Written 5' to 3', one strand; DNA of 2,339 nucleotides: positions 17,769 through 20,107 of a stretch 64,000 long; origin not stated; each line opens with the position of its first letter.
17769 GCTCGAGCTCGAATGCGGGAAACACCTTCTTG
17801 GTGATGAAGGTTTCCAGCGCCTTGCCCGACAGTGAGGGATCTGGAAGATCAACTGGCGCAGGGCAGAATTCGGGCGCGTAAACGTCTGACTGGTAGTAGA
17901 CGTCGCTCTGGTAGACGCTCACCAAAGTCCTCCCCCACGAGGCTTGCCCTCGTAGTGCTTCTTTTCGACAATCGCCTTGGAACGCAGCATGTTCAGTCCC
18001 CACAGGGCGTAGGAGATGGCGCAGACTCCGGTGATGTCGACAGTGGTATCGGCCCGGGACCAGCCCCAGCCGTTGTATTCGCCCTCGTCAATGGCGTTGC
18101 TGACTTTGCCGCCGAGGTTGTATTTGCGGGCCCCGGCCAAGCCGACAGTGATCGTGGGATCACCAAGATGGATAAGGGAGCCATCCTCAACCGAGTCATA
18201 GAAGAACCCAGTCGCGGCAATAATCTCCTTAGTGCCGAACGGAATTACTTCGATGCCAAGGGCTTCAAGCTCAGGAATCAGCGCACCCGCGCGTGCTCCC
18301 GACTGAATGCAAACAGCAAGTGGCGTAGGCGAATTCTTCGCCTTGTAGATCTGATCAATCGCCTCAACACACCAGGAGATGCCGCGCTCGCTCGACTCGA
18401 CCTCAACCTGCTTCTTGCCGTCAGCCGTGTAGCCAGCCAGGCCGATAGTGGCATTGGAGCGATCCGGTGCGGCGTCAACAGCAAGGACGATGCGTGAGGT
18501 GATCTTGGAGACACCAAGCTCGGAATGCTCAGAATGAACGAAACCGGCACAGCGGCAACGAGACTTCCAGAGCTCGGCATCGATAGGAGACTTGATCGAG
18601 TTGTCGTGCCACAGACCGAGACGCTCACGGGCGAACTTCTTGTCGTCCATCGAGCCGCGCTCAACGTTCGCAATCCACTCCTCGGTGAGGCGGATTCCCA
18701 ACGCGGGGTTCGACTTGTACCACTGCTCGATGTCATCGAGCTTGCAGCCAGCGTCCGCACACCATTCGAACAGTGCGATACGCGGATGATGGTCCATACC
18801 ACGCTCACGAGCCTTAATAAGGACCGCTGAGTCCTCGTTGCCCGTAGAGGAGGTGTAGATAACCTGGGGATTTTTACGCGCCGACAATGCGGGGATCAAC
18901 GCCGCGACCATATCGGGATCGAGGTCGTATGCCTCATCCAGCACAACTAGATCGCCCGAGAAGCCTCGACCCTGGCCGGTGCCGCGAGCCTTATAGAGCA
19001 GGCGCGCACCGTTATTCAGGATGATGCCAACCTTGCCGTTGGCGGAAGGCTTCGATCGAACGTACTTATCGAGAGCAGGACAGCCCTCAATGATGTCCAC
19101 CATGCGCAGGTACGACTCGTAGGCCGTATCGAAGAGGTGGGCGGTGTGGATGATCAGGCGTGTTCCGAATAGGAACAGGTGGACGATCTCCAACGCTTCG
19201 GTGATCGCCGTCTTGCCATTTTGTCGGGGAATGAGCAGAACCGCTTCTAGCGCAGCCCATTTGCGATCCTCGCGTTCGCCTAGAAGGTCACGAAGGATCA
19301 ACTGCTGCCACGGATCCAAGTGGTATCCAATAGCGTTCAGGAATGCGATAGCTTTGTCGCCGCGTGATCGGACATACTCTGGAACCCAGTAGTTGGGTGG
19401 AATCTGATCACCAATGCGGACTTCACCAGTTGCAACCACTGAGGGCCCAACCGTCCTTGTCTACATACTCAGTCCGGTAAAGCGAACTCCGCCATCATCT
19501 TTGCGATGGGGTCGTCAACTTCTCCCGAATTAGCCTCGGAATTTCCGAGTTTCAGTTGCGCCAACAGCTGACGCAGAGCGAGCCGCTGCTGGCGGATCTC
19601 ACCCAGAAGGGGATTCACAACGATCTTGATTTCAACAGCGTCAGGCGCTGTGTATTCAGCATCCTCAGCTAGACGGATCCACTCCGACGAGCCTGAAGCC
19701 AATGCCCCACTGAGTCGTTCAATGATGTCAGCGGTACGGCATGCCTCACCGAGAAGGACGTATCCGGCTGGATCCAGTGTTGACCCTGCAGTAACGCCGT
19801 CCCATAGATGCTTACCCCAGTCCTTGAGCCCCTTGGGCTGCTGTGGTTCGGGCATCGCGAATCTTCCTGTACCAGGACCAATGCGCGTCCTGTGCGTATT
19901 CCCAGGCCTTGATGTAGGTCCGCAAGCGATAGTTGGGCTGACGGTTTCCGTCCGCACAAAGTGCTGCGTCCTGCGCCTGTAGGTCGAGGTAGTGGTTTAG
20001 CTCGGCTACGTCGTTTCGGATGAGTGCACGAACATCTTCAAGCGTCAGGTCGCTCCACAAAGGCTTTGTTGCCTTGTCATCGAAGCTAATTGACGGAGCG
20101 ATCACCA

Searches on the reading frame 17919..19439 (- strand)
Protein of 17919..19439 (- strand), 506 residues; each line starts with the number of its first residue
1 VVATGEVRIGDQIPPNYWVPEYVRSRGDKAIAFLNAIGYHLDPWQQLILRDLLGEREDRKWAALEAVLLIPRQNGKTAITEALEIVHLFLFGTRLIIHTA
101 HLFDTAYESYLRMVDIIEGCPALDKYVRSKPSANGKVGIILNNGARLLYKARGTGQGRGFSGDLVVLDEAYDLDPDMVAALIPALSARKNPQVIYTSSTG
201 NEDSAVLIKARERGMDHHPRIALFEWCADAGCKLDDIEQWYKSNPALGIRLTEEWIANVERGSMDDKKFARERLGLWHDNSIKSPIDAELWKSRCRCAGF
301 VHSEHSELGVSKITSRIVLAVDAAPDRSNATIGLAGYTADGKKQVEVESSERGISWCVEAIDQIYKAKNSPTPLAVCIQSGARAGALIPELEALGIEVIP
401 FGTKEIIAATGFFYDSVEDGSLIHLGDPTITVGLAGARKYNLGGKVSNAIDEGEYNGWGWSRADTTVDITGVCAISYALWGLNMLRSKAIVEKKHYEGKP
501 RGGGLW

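Call 60: search_protein_families(library=pfam, proteins=[window:17919-19439:-], max_evalue=0.1)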
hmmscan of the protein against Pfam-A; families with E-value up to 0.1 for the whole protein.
window:17919-19439:- (506 aa): 2 families
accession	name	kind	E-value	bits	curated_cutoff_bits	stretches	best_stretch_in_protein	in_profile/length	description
PF03237.21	Terminase_6N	-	0.012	15.7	22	1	68-281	2-204/215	Terminase large subunit, T4likevirus-type, N-terminal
PF03354.21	TerL_ATPase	-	0.02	15.1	23.7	1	43-202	1-163/178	Terminase large subunit, ATPase domain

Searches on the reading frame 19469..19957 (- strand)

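Call 60: search_protein_families(library=pfam, proteins=[window:19469-19957:-], max_evalue=0.1)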
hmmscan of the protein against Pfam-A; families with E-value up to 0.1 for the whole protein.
window:19469-19957:- (162 aa): 0 families

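Call 61: search_protein_families(library=phrogs, proteins=[window:19469-19957:-], max_evalue=0.001)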
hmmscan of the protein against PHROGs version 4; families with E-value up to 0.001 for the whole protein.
window:19469-19957:- (162 aa): 2 families
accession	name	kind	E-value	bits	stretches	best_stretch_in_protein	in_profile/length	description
phrog_1496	-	head and packaging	5.9e-36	124.3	1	38-159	6-127/137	terminase small subunit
phrog_26270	-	head and packaging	1e-07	33.3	1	62-137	79-155/177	terminase small subunit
